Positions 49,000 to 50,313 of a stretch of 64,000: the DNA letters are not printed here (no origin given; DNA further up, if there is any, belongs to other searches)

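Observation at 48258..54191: Orphan T6SS effector island without vgrG: DUF2169, helical protein, KAS-like protein, DUF4150 PAAR-like protein, 337-aa candidate effector and lipoprotein immunity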

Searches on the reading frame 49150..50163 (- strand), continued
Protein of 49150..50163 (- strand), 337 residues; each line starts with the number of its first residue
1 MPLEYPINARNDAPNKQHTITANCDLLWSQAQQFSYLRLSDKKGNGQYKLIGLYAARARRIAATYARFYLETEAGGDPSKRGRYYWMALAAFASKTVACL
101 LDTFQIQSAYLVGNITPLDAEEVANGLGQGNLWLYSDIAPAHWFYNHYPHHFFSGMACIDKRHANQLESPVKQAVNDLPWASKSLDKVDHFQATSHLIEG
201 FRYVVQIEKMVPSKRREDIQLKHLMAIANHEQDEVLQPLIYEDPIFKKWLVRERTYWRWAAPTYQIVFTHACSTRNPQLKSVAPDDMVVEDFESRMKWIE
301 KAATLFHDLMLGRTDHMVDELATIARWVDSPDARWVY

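Call 33: search_protein_representatives(alignment_id=A1)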
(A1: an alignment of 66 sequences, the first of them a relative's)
Query: 66 sequences, 338 profile positions. Proteins with E-value up to 0.001 (for the whole library): 363; up to 1e-10: 229; up to 1e-30: 109. The best 150 are listed.
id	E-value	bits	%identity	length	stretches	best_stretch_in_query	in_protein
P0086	1.6e-151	520.8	-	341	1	1-338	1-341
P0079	1.5e-149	514.3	-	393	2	117-334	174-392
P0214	4.6e-128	443.7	-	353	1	7-334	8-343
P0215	2.1e-121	421.8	-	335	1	6-329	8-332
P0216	4.8e-120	417.3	-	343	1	1-334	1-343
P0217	3.2e-118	411.3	-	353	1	1-333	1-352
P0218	4.8e-118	410.8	-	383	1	1-333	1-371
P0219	9.8e-118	409.7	-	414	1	1-334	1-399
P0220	2.7e-115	401.7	-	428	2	7-256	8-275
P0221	5.2e-114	397.5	-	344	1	10-333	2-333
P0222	3.0e-113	395.0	-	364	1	5-335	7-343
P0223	4.1e-112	391.3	-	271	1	87-338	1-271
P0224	7.5e-112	390.4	-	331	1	1-335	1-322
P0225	5.5e-111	387.6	-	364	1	7-336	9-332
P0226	3.5e-108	378.3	-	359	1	4-330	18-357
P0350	1.0e-23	100.6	-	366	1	62-334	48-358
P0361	3.2e-20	89.1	-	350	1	63-330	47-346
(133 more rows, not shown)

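Call 37: find_related_loci(query=A1, collection=genome_contigs, flank=10000)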
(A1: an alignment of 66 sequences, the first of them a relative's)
Query A1 (337 aa) in genome_contigs; peptide patterns used: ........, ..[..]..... (x = any residue, [..] = any of these).
143 stretches matched a pattern; 121 encode a relative of the query (tblastn E <= 1e-3); the best 80 are kept; 80 distinct loci.
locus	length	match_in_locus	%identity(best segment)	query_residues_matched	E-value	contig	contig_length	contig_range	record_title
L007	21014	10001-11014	85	1-337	0e+0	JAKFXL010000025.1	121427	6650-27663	MAG: Gammaproteobacteria bacterium isolate ND3_Bin_17 ND3_0000012, whole genome shotgun sequence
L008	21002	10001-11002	68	6-337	6e-156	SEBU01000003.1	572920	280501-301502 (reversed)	MAG: Gammaproteobacteria bacterium isolate PMG_192 scaffold_9, whole genome shotgun sequence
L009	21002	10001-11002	66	6-337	8e-151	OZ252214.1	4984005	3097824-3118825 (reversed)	MAG: Cellvibrionaceae bacterium isolate 55a8bffa-a2ad-4596-9e63-39a54d4c2177 genome assembly, chromosome: 1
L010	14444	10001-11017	68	1-337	3e-148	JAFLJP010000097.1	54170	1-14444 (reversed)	MAG: Gammaproteobacteria bacterium isolate MC-02 c_000000274957, whole genome shotgun sequence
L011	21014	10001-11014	62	6-337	2e-143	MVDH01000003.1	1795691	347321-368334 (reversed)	MAG: Cellvibrio sp. 79 Scaffold_3, whole genome shotgun sequence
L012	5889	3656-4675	63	1-337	2e-141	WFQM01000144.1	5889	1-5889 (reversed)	MAG: Gammaproteobacteria bacterium isolate S013_42 k151_214826, whole genome shotgun sequence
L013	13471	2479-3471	60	8-337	4e-140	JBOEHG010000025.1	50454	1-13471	MAG: Cellvibrionaceae bacterium isolate PBSgam10 PBS13d_contig_1539, whole genome shotgun sequence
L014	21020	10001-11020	63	1-337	6e-139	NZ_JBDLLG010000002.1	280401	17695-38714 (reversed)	Marinimicrobium locisalis strain ISL-43 Scaffold2_1, whole genome shotgun sequence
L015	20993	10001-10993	59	1-337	5e-138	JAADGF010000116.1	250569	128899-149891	MAG: Gammaproteobacteria bacterium isolate M_MetaBat.104 contig-127_15, whole genome shotgun sequence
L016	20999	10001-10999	58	1-329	1e-135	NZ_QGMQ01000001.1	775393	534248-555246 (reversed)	Marinimicrobium alkaliphilum strain SW121 1, whole genome shotgun sequence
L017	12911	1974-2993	63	1-337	8e-133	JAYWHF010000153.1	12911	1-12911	MAG: Gammaproteobacteria bacterium isolate GLR68_GL53_UP_2_concoct_68 GLR68_GL53_UP_2_concoct_68_152, whole genome shotg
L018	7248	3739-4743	63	6-337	1e-131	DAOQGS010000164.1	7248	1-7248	MAG TPA_asm: Cellvibrionaceae bacterium isolate AMR_MDS_0672 NODE_5019_length_7248_cov_4.482552, whole genome shotgun se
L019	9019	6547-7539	56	1-337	6e-129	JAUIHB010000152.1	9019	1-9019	MAG: Gammaproteobacteria bacterium isolate Co_bin.193 NODE_43280_length_9019_cov_0.827260, whole genome shotgun sequence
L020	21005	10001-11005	61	6-337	1e-127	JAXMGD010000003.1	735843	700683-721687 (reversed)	MAG: Marinagarivorans sp. isolate STL-PRO104 C1.202.fa-3, whole genome shotgun sequence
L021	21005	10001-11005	60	6-337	4e-125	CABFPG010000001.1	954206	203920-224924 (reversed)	Teredinibacter sp. ISS155 genome assembly, contig: 0001, whole genome shotgun sequence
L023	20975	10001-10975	57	8-337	1e-124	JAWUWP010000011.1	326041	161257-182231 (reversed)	MAG: Paraglaciecola sp. isolate HBSea_ice_MAG448 BAT.448_554832_flag=1_multi=12.0000_len=326041, whole genome shotgun se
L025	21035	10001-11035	51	1-337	7e-117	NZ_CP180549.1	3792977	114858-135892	Neptuniibacter sp. QD57_21 chromosome, complete genome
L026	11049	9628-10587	53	11-332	1e-114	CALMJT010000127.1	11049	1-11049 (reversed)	MAG TPA_asm: uncultured Alteromonadales bacterium isolate SRR7346984_bin.18_CONCOCT_v1.1_MAG genome assembly, contig: ER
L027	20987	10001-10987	52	11-332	3e-112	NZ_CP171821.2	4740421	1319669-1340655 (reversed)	Ningiella sp. W23 chromosome, complete genome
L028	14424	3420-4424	50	13-337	2e-108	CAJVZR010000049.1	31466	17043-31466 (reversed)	MAG TPA_asm: uncultured Oleispira sp. isolate SRR5469033_bin.57_MetaBAT_v2.12.1_MAG genome assembly, contig: NODE_942_le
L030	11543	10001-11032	48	4-337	1e-105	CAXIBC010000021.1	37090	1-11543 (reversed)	MAG TPA_asm: uncultured Oleispira sp. isolate ERR7163074_metabat2_42 genome assembly, contig: ERZ8868524.663, whole geno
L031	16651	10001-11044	47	4-337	9e-105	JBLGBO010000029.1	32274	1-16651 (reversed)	MAG: Oleispira sp. isolate 3300055293_56 Ga0535675_0000461, whole genome shotgun sequence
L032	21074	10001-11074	46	11-336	1e-104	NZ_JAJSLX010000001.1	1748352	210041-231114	Sessilibacter corallicola strain C21 Scaffold1_1, whole genome shotgun sequence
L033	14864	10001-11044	47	4-337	5e-104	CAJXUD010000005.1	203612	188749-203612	MAG TPA_asm: uncultured Oleispira sp. isolate SRR3933170_bin.5_MetaBAT_v2.12.1_MAG genome assembly, contig: NODE_8_lengt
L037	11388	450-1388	48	11-332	6e-96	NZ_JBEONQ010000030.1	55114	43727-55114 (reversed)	Undibacterium sp. GrIS 1.8 Ga0418728_030, whole genome shotgun sequence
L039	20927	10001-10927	48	20-334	2e-95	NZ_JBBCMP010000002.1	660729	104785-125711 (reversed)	Acinetobacter sp. AS167 contig00002, whole genome shotgun sequence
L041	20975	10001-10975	46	2-332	1e-93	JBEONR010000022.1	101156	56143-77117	Oxalobacteraceae bacterium GrIS 1.11 Ga0418724_022, whole genome shotgun sequence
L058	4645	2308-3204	44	21-332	2e-85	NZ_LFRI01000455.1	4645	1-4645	Aquabacterium parvum strain B6 contig000455, whole genome shotgun sequence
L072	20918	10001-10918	43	11-329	1e-81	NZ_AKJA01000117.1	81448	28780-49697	Herbaspirillum sp. YR522 PMI40_contig_318.318, whole genome shotgun sequence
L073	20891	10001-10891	45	20-329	4e-81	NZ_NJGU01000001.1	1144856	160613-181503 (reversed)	Herbaspirillum robiniae strain HZ10 Scaffold1_1, whole genome shotgun sequence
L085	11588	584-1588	41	19-332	6e-75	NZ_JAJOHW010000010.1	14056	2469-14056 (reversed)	Chromobacterium aquaticum strain DSM 19852 contig_0000010, whole genome shotgun sequence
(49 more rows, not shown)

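Call 40: search_protein_families(library=pfam, proteins=[L058:313-2241:+, L041:5041-6387:+, L028:102-608:+, L030:62-2203:+, L031:4012-6738:+, L033:2216-3946:+, L072:4225-4854:+, L073:1125-2810:+, L037:2382-3365:+, L039:12794-14293:+], max_evalue=0.001)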
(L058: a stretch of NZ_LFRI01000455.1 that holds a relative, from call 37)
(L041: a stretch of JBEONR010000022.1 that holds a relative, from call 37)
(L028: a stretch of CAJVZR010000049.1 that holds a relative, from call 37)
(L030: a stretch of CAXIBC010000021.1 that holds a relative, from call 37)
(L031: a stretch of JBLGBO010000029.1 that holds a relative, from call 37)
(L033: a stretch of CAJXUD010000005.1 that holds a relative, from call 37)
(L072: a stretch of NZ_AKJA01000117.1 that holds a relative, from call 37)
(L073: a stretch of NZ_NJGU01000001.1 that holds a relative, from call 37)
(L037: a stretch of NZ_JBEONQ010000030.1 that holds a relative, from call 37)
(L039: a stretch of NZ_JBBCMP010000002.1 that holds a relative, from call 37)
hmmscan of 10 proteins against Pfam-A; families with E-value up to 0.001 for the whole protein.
L058:313-2241:+ (642 aa): 4 families
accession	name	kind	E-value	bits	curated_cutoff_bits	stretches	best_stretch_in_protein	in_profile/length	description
PF10106.14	DUF2345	-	6.1e-41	140.2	30.7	1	419-565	4-150/151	Uncharacterized protein conserved in bacteria (DUF2345)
PF13296.11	T6SS_Vgr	-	2.2e-23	82.8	22.4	1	248-366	3-108/108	Putative type VI secretion system Rhs element Vgr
PF04717.18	Phage_base_V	-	9.7e-12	45.5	23.8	1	169-217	26-74/75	Type VI secretion system/phage-baseplate injector OB domain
PF20093.5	DUF6484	-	0.00069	20.7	27.6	0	195-215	39-59/61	Domain of unknown function (DUF6484)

L041:5041-6387:+ (448 aa): 1 family
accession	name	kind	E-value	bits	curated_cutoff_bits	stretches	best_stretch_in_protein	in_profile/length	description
PF05936.17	T6SS_VasE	-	5.5e-136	454.2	23.4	1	19-446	1-429/429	Bacterial Type VI secretion, VC_A0110, EvfL, ImpJ, VasE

L028:102-608:+ (168 aa): 1 family
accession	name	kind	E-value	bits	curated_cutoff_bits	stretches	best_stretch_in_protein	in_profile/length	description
PF20093.5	DUF6484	-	1.4e-08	35.7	27.6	1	30-87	1-61/61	Domain of unknown function (DUF6484)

L030:62-2203:+ (713 aa): 3 families
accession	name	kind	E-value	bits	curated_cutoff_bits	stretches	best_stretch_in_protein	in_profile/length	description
PF06761.17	IcmF-related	-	6.9e-56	190.4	27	1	41-339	14-308/308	Intracellular multiplication and human macrophage-killing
PF06744.18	IcmF_C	-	1.4e-23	83.5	26.7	1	589-693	1-105/106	Type VI secretion protein IcmF C2-like domain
PF21070.2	IcmF_helical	-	1.5e-06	28.7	24.1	1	482-581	5-104/106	Type VI secretion protein IcmF helical domain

L031:4012-6738:+ (908 aa): 16 families
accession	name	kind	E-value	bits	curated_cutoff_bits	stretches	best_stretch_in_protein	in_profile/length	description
PF07724.20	AAA_2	-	5.8e-56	189.5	27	1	639-805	1-164/166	AAA domain (Cdc48 subfamily)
PF17871.7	AAA_lid_9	-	4.8e-28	97.6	22.8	1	369-464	1-94/104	AAA lid domain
PF00004.35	AAA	-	3.4e-19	70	21.2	2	230-362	2-125/131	ATPase family associated with various cellular activities (AAA)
PF10431.15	ClpB_D2-small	-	1.7e-14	54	21.9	1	812-887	1-75/81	C-terminal, D2-small domain, of ClpB protein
PF07728.20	AAA_5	-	1.6e-13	51.3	22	1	644-755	2-109/139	AAA domain (dynein-related subfamily)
PF13191.12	AAA_16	-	1.4e-11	45.6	32.6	1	207-253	2-51/167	AAA ATPase domain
PF00158.32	Sigma54_activat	-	4.1e-07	30.3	20.2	1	644-763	25-144/168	Sigma-54 interaction domain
PF13401.12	AAA_22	-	8.9e-07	29.7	27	0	225-315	4-97/130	AAA domain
PF06414.18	Zeta_toxin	-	1.8e-06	27.9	22.3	1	635-689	12-64/199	Zeta toxin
PF13173.12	AAA_14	-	7.2e-06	26.5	27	0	643-725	4-74/129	AAA domain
PF12775.13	AAA_7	-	8.4e-06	25.9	25.8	0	217-251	25-58/181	P-loop containing dynein motor region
PF20720.3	nSTAND3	-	4.4e-05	23.7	27.2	0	643-684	19-58/155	Novel STAND NTPase 3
PF05621.17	TniB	-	7.2e-05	22.7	22.4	0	213-249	22-58/189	Bacterial TniB protein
PF13481.12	AAA_25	-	8.3e-05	22.7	27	0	211-256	19-63/195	AAA domain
PF01637.24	ATPase_2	-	0.00016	22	33.2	0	208-249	2-43/225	ATPase domain predominantly from Archaea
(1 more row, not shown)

L033:2216-3946:+ (576 aa): 3 families
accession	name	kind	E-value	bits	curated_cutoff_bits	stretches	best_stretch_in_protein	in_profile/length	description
PF09867.14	TagF_N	-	1.7e-42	145.1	27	1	20-154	1-134/135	TagF N-terminal domain, Type VI secretion system-associated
PF13672.11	PP2C_2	-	1.8e-14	54.2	24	1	356-557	9-196/209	Protein phosphatase 2C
PF00481.26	PP2C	-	1.4e-12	48.3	20.3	1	364-478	29-145/255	Protein phosphatase 2C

L072:4225-4854:+ (209 aa): 1 family
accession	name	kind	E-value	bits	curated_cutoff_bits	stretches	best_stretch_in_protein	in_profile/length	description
PF12790.13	T6SS-SciN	-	2.9e-33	114.6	27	1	60-179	2-120/120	Type VI secretion lipoprotein, VasD, EvfM, TssJ, VC_A0113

L073:1125-2810:+ (561 aa): 0 families

L037:2382-3365:+ (327 aa): 0 families

L039:12794-14293:+ (499 aa): 0 families

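Call 47: search_solved_structures(query=A1, max_evalue=10)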
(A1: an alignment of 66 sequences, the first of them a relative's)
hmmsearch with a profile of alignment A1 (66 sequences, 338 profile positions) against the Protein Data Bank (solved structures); distinct sequences matched with E-value up to 10: 0.

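Call 51: fold_search(model_id=the predicted structure, library=pdb)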
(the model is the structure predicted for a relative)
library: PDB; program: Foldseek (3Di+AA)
matches with E <= 10: 129; with E <= 0.001: 0
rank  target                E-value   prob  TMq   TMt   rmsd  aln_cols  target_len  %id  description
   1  1is2_B                5.9e-01  0.23  0.25  0.15  19.6       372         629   11  Crystal Structure of Peroxisomal Acyl-CoA Oxidase-II from Rat Liver (released 2002-04-10)
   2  3l39                  9.9e-01  0.10  0.14  0.20  21.6       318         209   11  Crystal structure of Putative PhoU-like phosphate regulatory protein (BT4638) from BACTEROIDES THETAIOTAOMICRON VPI-5482 (released 2010-01-19)
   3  9gry_A                9.9e-01  0.03  0.10  0.11  22.3       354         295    9  Cryo-EM structure of human SLC35B1-Q113F variant with AMP-PNP (released 2025-05-21)
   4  5k3g_C                1.1e+00  0.08  0.18  0.12  22.2       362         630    9  Crystals structure of Acyl-CoA oxidase-1 in Caenorhabditis elegans, Apo form-I (released 2016-08-24)
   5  8pv6_CS               1.2e+00  0.05  0.11  0.12  23.4       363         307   13  Chaetomium thermophilum pre-60S State 3 - post-5S rotation with Rix1 complex with Foot - composite structure (released 2023-11-15)
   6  8a73_A                1.3e+00  0.05  0.13  0.13  19.5       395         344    9  PcIDS1 in complex with Mn2+ and GPP (released 2023-05-31)
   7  1yyq_A                1.5e+00  0.04  0.14  0.14  19.9       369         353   10  Y305F Trichodiene Synthase complexed with pyrophosphate (released 2005-03-29)
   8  4f4c_A                1.5e+00  0.04  0.12  0.05  23.5       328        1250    8  The Crystal Structure of the Multi-Drug Transporter (released 2012-09-26)
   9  9i20_A                1.5e+00  0.02  0.10  0.11  22.3       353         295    9  Cryo-EM structure of human SLC35B1 with ADP (released 2025-05-21)
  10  7l0r_C                1.5e+00  0.06  0.14  0.15  22.0       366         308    9  Structure of NTS-NTSR1-Gi complex in lipid nanodisc, noncanonical state, without AHD (released 2021-01-06)
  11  2ps7_A                1.6e+00  0.04  0.14  0.14  19.1       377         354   10  Y295F trichodiene synthase (released 2007-12-18)
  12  8tf5                  1.7e+00  0.08  0.18  0.17  23.8       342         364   10  Crystal structure of orphan G protein-coupled receptor 6, pseudoapo form (released 2024-12-04)
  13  4z34                  1.8e+00  0.04  0.14  0.13  22.5       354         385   14  Crystal Structure of Human Lysophosphatidic Acid Receptor 1 in complex with ONO9780307 (released 2015-06-03)
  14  2ps6_A                1.8e+00  0.04  0.14  0.14  20.1       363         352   10  N225D/S229T trichodiene synthase (released 2007-12-18)
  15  6r36                  1.8e+00  0.03  0.12  0.12  20.0       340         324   12  T. brucei farnesyl pyrophosphate synthase (FPPS) (released 2020-04-08)
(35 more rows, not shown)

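Call 56: search_protein_families(library=pfam, proteins=[L025:9411-9986:+, L027:9322-9927:+, L015:8343-9995:+, L023:8996-9895:+, L013:897-1907:+, L003:9305-9997:+, L032:9339-9926:+, L026:8966-9553:+, L019:6171-6458:+, L041:9500-9958:+], max_evalue=0.05)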
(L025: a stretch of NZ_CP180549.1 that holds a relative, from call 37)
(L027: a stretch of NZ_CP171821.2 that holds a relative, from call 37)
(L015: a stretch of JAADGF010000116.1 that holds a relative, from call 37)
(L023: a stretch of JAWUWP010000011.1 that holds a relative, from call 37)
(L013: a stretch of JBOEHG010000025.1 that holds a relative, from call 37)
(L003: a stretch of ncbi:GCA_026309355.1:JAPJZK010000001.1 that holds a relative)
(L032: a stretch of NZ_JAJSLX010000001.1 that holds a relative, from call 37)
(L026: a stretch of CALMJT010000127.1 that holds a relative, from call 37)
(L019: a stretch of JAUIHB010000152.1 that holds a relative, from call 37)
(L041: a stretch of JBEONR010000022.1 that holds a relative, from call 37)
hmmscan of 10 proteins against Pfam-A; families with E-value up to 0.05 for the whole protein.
L025:9411-9986:+ (191 aa): 2 families
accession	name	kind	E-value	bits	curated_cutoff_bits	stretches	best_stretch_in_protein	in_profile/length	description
PF05488.18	PAAR_motif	-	9.6e-24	83.8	27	2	19-88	7-70/70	PAAR motif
PF13665.11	Tox-PAAR-like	-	0.011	16.2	31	0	58-79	77-98/108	Toxin PAAR-like domain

L027:9322-9927:+ (201 aa): 2 families
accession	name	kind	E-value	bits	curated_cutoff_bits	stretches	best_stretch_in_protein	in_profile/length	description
PF05488.18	PAAR_motif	-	5.1e-26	91.1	27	2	23-94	4-69/70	PAAR motif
PF13665.11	Tox-PAAR-like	-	0.035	14.7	31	0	27-51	75-99/108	Toxin PAAR-like domain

L015:8343-9995:+ (550 aa): 1 family
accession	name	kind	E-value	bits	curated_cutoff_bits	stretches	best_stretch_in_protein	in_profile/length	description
PF20249.3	VasX_N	-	0.00057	20.4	27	1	236-361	8-130/156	VasX toxin N-terminal region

L023:8996-9895:+ (299 aa): 0 families

L013:897-1907:+ (336 aa): 2 families
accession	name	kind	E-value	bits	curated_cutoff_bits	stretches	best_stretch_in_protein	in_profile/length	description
PF05488.18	PAAR_motif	-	1.7e-23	83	27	2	20-91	4-69/70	PAAR motif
PF13665.11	Tox-PAAR-like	-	0.019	15.6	31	0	64-83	79-98/108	Toxin PAAR-like domain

L003:9305-9997:+ (230 aa): 0 families

L032:9339-9926:+ (195 aa): 2 families
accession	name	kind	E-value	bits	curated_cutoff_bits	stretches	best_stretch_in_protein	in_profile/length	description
PF05488.18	PAAR_motif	-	1.1e-22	80.5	27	2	17-88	4-69/70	PAAR motif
PF13665.11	Tox-PAAR-like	-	0.0075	16.8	31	0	60-81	78-99/108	Toxin PAAR-like domain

L026:8966-9553:+ (195 aa): 1 family
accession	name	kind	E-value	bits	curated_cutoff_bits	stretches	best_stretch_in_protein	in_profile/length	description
PF05488.18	PAAR_motif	-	6.1e-23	81.3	27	2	17-88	4-69/70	PAAR motif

L019:6171-6458:+ (95 aa): 0 families

L041:9500-9958:+ (152 aa): 2 families
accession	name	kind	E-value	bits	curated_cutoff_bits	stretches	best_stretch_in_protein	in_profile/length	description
PF10106.14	DUF2345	-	4.3e-25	88.7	30.7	1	2-73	80-151/151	Uncharacterized protein conserved in bacteria (DUF2345)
PF04790.18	Sarcoglycan_1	-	0.0001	22.2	32.5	1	2-54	169-221/259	Sarcoglycan complex subunit protein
